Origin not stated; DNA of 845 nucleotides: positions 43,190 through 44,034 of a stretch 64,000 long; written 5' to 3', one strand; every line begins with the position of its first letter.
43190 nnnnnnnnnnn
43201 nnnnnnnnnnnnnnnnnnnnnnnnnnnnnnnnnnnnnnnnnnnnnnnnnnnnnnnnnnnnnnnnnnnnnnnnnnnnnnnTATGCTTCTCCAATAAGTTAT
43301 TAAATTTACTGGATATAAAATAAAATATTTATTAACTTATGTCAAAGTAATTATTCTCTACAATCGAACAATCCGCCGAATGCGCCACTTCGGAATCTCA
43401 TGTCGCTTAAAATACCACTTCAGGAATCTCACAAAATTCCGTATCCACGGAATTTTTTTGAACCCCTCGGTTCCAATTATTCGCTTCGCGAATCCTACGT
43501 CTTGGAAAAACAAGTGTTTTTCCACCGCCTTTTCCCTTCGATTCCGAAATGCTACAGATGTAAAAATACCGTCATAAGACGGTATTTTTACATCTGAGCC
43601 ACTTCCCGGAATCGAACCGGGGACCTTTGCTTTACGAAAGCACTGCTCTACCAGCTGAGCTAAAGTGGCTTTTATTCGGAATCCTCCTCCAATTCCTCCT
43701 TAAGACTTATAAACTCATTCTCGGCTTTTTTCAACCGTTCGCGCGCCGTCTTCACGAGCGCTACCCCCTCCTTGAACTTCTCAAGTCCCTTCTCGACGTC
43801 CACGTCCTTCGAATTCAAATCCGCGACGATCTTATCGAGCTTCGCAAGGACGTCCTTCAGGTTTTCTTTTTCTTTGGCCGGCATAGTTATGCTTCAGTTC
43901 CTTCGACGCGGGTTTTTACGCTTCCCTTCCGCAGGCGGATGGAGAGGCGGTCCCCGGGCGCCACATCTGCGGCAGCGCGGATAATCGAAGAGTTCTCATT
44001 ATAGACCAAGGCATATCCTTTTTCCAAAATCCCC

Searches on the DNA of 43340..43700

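Call 84: search_rna_families(source=window, start=43340, end=43700, threshold=evalue, max_evalue=10)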
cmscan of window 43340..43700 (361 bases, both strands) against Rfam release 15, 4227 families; matches with E-value up to 10: 17.
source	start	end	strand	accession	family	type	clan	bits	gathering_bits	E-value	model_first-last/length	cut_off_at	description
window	43597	43669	-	RF00005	tRNA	Gene; tRNA;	CL00001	65.6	29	3e-14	1-71/71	no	tRNA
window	43553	43598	-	RF03893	mir-4879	Gene; miRNA;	-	23.9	100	0.007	1-75/75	no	mir-4879 microRNA precursor family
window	43538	43615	-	RF03283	mir-1010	Gene; miRNA;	-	23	70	0.011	1-93/93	no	mir-1010 microRNA precursor family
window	43532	43624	-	RF04112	MIR5512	Gene; miRNA;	-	22.4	139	0.071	1-132/132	no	MIR5512 microRNA precursor family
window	43532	43623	+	RF04112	MIR5512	Gene; miRNA;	-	22.3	139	0.078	1-132/132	no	MIR5512 microRNA precursor family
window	43596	43669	+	RF04354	Plastid-ycf2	Cis-reg;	-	22.2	65.7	0.027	1-75/75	no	Plastid-ycf2 5UTR RNA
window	43553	43598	+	RF03893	mir-4879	Gene; miRNA;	-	21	100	0.046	1-75/75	no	mir-4879 microRNA precursor family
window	43506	43591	+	RF02891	AgrB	Gene; antisense;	-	19.5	40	0.59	1-84/84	no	ArsR-gov region gene B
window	43558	43658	-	RF02435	SpF41_sRNA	Gene; sRNA;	-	18.7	52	1.7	1-105/105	no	Streptococcus sRNA SpF41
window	43430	43463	-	RF01359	CRISPR-DR46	Gene; CRISPR;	-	17.4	50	4.6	1-38/38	no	CRISPR RNA direct repeat element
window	43506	43618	-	RF01770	rimP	Cis-reg; leader;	-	16.7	47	3.2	1-102/102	no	Gammaprotebacteria rimP leader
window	43539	43614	-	RF03745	mir-2063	Gene; miRNA;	-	16.4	100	3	1-77/77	no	mir-2063 microRNA precursor family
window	43404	43521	+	RF01770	rimP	Cis-reg; leader;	-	16.4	47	3.6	1-102/102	no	Gammaprotebacteria rimP leader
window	43532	43624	-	RF03104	RAGATH-36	Gene; sRNA;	-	16.1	70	0.47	1-128/128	no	RAGATH-36 RNA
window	43531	43676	+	RF01770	rimP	Cis-reg; leader;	-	15.8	47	5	1-102/102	no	Gammaprotebacteria rimP leader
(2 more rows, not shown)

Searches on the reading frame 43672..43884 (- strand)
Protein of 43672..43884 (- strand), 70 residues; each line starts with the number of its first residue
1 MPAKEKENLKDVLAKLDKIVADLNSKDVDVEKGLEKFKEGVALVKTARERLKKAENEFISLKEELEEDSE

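Call 69: find_encoding_contigs(protein=window:43672-43884:-, flank=3000, max_places=10)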
Protein window:43672-43884:- (70 aa): 10 contigs read that carry it; 8 places shown.
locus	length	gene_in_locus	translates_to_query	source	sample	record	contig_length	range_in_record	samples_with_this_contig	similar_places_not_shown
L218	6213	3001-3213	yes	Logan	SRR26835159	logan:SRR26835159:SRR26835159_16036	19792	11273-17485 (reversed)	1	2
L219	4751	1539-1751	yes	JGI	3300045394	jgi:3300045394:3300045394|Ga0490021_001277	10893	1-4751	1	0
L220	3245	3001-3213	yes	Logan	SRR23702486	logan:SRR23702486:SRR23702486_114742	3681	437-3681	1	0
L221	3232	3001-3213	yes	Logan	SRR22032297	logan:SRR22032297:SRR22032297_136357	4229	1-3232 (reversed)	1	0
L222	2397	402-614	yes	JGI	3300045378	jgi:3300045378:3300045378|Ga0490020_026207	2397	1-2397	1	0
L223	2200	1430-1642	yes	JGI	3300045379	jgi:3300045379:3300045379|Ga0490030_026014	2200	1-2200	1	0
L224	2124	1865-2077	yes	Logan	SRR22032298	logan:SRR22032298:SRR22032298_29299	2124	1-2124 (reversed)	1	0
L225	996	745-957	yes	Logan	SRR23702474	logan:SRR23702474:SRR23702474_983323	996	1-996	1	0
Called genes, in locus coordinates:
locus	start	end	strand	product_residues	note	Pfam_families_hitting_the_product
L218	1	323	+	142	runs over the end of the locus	PF01250:Ribosomal_S6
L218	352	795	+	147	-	PF00436:SSB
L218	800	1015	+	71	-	PF01084:Ribosomal_S18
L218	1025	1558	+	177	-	PF01569:PAP2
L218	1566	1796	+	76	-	-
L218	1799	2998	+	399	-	PF13742:tRNA_anti_2, PF01336:tRNA_anti-codon (weak), PF02601:Exonuc_VII_L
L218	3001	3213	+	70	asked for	PF02609:Exonuc_VII_S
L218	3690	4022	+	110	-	-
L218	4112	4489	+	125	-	-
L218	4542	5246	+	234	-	PF03462:PCRF, PF00472:RF-1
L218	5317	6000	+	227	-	PF02463:SMC_N (faint), PF00931:NB-ARC (faint), PF00005:ABC_tran, PF13304:AAA_21 (faint)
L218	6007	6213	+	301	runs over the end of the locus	PF18075:FtsX_ECD, PF02687:FtsX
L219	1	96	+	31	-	?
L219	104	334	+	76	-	-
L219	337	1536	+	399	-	PF13742:tRNA_anti_2, PF01336:tRNA_anti-codon (weak), PF02601:Exonuc_VII_L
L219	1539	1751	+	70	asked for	PF02609:Exonuc_VII_S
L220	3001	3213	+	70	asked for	PF02609:Exonuc_VII_S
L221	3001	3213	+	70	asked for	PF02609:Exonuc_VII_S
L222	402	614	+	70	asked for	PF02609:Exonuc_VII_S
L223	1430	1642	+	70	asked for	PF02609:Exonuc_VII_S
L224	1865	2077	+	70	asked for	PF02609:Exonuc_VII_S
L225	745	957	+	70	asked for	PF02609:Exonuc_VII_S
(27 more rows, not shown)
